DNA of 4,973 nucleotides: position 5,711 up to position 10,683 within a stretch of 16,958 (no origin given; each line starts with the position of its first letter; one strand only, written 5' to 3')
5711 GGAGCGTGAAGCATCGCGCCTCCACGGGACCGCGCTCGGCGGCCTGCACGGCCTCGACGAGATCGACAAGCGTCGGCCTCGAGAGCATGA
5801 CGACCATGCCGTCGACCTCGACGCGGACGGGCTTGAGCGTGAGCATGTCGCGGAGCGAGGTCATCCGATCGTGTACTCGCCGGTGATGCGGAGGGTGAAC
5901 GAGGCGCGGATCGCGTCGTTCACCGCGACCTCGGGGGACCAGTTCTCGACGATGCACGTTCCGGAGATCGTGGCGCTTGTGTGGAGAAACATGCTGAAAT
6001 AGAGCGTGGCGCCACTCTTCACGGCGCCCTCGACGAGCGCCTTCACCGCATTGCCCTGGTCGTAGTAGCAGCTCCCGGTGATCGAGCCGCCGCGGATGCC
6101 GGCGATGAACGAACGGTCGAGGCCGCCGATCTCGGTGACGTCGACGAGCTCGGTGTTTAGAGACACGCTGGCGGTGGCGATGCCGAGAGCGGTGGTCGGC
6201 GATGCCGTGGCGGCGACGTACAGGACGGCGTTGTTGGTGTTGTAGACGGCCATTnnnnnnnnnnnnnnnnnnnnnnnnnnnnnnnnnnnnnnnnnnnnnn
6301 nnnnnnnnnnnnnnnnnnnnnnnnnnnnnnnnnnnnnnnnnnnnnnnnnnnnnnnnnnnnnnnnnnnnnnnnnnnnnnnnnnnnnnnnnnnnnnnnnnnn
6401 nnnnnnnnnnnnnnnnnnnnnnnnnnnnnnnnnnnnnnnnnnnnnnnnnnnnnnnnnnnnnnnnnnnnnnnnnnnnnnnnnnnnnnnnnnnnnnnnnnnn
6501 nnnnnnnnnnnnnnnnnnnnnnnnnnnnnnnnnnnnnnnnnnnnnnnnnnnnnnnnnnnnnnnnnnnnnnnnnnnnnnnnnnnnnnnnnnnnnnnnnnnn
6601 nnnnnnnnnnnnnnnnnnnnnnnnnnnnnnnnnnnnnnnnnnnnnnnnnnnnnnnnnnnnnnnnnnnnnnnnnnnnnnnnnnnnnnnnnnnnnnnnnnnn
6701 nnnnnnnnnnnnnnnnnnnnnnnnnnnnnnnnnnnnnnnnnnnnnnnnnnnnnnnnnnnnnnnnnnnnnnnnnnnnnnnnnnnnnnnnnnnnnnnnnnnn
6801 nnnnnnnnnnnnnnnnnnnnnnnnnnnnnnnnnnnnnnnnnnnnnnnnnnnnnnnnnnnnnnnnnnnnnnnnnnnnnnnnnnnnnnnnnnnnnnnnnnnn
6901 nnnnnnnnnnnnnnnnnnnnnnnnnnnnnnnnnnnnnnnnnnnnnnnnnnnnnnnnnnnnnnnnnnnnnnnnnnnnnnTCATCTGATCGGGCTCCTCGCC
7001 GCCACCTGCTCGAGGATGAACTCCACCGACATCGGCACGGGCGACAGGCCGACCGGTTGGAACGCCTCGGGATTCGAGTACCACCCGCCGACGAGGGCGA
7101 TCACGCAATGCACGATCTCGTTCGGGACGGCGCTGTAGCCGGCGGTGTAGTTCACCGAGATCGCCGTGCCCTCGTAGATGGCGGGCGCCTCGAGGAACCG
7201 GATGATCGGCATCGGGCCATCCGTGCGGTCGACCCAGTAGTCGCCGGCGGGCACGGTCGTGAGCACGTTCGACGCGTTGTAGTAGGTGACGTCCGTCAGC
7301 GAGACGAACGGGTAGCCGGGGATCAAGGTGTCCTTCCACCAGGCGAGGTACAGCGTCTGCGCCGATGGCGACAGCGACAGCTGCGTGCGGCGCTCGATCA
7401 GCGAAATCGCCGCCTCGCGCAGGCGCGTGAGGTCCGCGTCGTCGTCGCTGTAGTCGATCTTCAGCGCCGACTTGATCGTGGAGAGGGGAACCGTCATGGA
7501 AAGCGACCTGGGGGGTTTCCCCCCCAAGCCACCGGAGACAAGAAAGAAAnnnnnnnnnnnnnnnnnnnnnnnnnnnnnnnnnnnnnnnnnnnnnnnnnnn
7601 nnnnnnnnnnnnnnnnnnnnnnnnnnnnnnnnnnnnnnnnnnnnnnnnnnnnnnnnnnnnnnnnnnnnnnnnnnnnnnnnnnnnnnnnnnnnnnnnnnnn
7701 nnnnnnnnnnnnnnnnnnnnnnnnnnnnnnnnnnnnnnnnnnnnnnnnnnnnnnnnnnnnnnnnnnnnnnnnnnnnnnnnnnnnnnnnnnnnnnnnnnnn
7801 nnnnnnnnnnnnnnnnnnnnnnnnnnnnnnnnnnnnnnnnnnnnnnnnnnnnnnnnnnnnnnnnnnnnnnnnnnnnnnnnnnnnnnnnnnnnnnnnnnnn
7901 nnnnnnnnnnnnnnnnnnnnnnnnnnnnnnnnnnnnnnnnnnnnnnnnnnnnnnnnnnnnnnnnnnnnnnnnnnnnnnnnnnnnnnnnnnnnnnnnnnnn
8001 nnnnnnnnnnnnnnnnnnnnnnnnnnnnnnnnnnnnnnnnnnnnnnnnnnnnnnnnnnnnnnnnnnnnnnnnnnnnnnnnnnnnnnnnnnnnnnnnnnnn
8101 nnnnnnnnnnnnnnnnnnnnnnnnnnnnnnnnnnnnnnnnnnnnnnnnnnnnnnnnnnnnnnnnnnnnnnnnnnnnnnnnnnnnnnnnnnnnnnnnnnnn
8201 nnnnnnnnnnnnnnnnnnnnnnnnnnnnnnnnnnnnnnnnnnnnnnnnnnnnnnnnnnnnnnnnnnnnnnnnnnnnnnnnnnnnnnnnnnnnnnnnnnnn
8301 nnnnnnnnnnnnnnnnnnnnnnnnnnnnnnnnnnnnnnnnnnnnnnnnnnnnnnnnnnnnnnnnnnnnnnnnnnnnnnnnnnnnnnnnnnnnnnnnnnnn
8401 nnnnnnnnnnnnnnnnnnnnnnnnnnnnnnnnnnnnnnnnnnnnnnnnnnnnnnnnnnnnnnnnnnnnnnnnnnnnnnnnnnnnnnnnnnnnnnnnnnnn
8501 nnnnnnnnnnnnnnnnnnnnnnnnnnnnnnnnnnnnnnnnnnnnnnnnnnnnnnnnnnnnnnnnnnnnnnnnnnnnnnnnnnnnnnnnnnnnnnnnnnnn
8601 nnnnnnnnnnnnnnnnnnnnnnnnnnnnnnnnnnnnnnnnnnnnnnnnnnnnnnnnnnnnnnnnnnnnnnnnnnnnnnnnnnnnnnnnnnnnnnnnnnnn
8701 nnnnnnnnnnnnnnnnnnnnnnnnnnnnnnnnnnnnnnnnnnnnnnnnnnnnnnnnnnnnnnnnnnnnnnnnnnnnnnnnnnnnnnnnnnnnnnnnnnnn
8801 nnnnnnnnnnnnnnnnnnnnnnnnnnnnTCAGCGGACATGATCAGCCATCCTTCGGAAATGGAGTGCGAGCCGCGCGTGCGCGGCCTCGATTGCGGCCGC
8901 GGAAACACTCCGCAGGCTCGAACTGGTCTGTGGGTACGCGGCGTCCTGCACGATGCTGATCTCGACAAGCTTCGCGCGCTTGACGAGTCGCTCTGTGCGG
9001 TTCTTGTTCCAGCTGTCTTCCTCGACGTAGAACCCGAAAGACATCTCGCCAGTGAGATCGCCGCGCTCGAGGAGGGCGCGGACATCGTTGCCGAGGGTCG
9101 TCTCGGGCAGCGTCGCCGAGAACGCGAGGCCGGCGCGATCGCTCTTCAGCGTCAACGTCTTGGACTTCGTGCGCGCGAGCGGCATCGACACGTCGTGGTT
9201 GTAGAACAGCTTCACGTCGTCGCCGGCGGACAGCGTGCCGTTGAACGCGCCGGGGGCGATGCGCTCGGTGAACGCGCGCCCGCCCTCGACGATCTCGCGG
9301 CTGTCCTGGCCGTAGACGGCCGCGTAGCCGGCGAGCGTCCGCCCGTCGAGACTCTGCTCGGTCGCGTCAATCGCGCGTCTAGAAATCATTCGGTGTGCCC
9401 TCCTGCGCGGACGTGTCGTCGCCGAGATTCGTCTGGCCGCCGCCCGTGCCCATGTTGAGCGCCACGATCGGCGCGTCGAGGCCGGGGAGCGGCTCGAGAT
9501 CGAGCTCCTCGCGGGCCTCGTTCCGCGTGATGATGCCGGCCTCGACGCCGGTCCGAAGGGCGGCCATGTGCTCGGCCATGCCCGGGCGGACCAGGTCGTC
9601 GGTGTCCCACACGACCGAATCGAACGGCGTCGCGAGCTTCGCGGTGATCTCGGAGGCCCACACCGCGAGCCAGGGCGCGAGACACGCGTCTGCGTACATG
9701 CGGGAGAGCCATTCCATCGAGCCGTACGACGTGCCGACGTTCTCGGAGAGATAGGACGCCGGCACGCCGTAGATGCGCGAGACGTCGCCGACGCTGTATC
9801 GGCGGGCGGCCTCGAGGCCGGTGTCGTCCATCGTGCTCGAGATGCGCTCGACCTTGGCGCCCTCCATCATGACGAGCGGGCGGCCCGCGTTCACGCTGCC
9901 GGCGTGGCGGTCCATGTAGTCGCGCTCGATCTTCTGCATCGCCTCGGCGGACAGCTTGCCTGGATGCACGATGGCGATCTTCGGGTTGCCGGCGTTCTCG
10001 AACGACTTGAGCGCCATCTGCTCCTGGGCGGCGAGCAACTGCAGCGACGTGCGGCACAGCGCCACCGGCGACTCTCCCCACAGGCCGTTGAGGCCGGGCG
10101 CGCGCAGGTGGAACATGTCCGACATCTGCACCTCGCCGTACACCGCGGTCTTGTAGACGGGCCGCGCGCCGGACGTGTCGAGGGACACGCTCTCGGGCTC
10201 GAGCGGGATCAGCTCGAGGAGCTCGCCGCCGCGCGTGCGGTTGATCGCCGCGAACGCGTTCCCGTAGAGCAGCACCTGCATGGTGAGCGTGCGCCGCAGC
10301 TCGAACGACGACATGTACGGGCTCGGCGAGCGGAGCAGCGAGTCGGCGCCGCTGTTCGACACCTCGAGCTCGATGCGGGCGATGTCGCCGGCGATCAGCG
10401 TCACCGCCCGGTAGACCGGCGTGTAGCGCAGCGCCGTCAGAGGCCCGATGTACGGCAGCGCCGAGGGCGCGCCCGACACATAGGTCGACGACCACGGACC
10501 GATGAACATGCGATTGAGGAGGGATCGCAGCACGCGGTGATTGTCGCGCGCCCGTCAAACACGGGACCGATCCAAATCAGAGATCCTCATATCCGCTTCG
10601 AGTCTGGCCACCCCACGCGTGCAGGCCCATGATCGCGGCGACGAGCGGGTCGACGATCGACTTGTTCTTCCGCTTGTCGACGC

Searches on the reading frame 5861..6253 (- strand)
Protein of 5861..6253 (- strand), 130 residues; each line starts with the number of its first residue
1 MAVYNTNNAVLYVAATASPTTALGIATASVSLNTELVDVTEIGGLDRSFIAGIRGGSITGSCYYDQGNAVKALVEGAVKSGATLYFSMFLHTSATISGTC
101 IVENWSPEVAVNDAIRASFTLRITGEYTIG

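Call 15: search_protein_families(library=phrogs, proteins=[window:5861-6253:-], max_evalue=0.001)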
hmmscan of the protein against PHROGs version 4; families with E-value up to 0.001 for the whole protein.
window:5861-6253:- (130 aa): 4 families
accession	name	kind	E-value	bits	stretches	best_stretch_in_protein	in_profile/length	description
phrog_158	-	tail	7.4e-06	26.6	1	31-126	54-155/376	major tail protein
phrog_10528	-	tail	0.00013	23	1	8-128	9-138/142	major tail protein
phrog_1407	-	tail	0.00013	22.6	1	10-129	32-163/258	major tail protein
phrog_584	-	tail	0.0003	21.6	1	55-129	138-214/218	major tail protein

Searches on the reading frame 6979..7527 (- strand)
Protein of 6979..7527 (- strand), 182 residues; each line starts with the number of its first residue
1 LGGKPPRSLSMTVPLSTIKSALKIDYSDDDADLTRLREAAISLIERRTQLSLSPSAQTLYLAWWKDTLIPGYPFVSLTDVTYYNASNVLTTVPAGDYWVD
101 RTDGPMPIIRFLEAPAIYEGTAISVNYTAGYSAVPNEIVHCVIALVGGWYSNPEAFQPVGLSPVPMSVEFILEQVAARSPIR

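Call 15: search_protein_families(library=phrogs, proteins=[window:6979-7527:-], max_evalue=0.001)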
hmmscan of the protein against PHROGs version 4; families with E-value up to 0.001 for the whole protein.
window:6979-7527:- (182 aa): 2 families
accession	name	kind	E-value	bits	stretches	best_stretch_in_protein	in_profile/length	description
phrog_442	-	connector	4.6e-21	76.3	1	16-159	91-228/270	head-tail adaptor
phrog_40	-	connector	2.2e-12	47.8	1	10-174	39-129/201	head-tail adaptor Ad1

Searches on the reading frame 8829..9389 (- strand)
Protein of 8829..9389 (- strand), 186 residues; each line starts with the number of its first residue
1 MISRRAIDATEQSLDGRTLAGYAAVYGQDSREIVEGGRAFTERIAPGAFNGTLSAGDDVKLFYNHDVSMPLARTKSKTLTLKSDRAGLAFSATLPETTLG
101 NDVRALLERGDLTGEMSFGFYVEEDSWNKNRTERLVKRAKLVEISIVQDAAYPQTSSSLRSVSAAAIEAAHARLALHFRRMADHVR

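Call 15: search_protein_families(library=phrogs, proteins=[window:8829-9389:-], max_evalue=0.001)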
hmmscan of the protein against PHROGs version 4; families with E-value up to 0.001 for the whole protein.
window:8829-9389:- (186 aa): 10 families
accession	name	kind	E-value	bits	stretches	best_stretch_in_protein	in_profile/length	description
phrog_80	-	head and packaging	9.1e-49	168.2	1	5-173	220-391/607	head maturation protease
phrog_2263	-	head and packaging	8.5e-27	95.2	1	11-164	33-178/551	major head protein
phrog_37668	-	head and packaging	5.6e-22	79.3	1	3-163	7-169/313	head maturation protease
phrog_13042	-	head and packaging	3.1e-20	73.6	1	18-161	26-175/386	major head protein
phrog_36211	-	head and packaging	3.2e-19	70.2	1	7-164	9-168/378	head maturation protease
phrog_9644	-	head and packaging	1.8e-16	61.4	1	12-179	158-327/341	head maturation protease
phrog_7053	-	head and packaging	1.4e-12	48.8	1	18-165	38-194/390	head maturation protease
phrog_617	-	head and packaging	1.5e-10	41.6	1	54-156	56-157/626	major head protein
phrog_10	-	head and packaging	2.6e-08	34.3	1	10-141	15-143/752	major head protein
phrog_3244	-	head and packaging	1.3e-06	29.4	1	9-167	25-185/326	head maturation protease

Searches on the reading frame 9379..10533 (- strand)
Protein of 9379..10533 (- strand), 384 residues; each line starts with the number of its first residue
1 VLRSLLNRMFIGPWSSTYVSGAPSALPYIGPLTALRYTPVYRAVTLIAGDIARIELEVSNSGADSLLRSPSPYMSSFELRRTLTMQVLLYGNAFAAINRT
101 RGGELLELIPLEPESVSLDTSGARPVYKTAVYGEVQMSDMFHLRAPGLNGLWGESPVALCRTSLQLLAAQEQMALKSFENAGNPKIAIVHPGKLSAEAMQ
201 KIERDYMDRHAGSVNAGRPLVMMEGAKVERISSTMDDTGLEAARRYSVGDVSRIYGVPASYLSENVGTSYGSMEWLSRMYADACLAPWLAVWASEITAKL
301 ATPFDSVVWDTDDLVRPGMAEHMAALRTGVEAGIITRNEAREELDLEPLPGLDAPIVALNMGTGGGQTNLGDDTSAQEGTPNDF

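Call 7: search_protein_families(library=pfam, proteins=[window:9379-10533:-], max_evalue=0.01)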
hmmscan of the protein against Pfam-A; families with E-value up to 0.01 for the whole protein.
window:9379-10533:- (384 aa): 1 family
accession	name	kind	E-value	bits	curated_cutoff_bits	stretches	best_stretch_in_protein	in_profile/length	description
PF04860.17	Phage_portal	-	1.4e-64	218.8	39.1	1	40-345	3-321/321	Phage portal protein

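Call 8: search_protein_families(library=phrogs, proteins=[window:9379-10533:-], max_evalue=0.001)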
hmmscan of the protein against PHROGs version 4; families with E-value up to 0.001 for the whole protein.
window:9379-10533:- (384 aa): 6 families
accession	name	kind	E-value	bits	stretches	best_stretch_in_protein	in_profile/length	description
phrog_12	-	head and packaging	6.1e-78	264.4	1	15-375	71-454/646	portal protein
phrog_2662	-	head and packaging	1.2e-56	193.7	1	42-373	72-432/717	portal protein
phrog_5929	-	head and packaging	2.2e-27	96.9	1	170-361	4-199/228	portal protein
phrog_2271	-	head and packaging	1.2e-08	34.2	1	174-354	211-391/859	portal protein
phrog_21454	-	unknown function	1.7e-06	28.5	1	189-354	3-168/320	-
phrog_11323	-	unknown function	1.6e-05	26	1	279-362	19-107/130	-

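Call 53: search_dna_similar(query=window:9379-10533:-, collection=phages, mode=protein, max_rows=15)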
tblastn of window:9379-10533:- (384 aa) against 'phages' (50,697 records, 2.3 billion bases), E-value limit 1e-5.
Records with a match: 1008; places in all: 1010; records where one place covers at least 80% of the query: 636.
Best place of each record, by identity: <60% 1008.
By first word of the organism name: Mycobacterium 152; Enterococcus 119; Streptococcus 105; Vibrio 84; Ralstonia 58; Escherichia 50; Bacillus 46; Pseudomonas 44; Klebsiella 39; Burkholderia 38; and 72 more.
By host as written in the record: - 128; Mycobacterium smegmatis mc2 155 108; Ralstonia solanacearum 46; Enterococcus faecalis 41; Escherichia coli 40; Burkholderia sp. 25; Pseudomonas aeruginosa 21; Klebsiella pneumoniae 20; and 334 more.
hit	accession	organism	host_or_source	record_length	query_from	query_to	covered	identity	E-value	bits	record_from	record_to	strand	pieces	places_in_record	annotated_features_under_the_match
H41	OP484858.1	Sinorhizobium phage NV1.1.1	Sinorhizobium meliloti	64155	9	382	97%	29.1%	9e-11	70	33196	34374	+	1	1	hypothetical protein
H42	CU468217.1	Azospirillum phage Cd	Azospirillum brasilense Cd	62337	66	367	79%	31.2%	6e-19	95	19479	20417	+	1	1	31: portal protein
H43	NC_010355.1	Azospirillum phage Cd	Azospirillum brasilense Cd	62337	66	367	79%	31.2%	6e-19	95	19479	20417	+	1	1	31: portal protein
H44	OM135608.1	Serratia phage vB_SmaS_Bonzee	Serratia marcescens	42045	19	383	95%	25.5%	2e-12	75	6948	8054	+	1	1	portal protein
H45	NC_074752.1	Serratia phage vB_SmaS_Bonzee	Serratia marcescens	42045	19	383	95%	25.5%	2e-12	75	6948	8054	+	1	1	portal protein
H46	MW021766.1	Serratia phage vB_SmaS_Opt-148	Serratia marcescens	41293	19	383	95%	25.5%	3e-12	74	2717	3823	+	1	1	putative portal protein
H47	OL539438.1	Serratia phage vB_SmaS_Swain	Serratia marcescens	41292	19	383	95%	25.5%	3e-12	74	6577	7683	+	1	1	putative portal protein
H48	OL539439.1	Serratia phage vB_SmaS_Carrot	Serratia marcescens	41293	19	383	95%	25.5%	3e-12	74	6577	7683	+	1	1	putative portal protein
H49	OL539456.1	Serratia phage vB_SmaS_LittleDog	Serratia marcescens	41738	19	383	95%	25.5%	3e-12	74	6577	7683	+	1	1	putative portal protein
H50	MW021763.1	Serratia phage vB_SmaS_Bigdog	Serratia Marcescens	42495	19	383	95%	25.5%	3e-12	74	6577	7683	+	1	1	putative portal protein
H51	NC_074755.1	Serratia phage vB_SmaS_Bigdog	Serratia Marcescens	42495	19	383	95%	25.5%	3e-12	74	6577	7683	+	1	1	putative portal protein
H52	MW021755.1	Serratia phage vB_SmaS_Serratianator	Serratia marcescens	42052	19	383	95%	25.0%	8e-12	73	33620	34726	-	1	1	putative portal protein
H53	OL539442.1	Serratia phage vB_SmaS_Ulliraptor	Serratia marcescens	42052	19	383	95%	25.0%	8e-12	73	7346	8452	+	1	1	putative portal protein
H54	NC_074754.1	Serratia phage vB_SmaS_Ulliraptor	Serratia marcescens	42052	19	383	95%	25.0%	8e-12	73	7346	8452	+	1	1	putative portal protein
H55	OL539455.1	Serratia phage vB_SmaS_Niamh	Serratia marcescens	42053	19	383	95%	25.0%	9e-12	73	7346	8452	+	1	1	putative portal protein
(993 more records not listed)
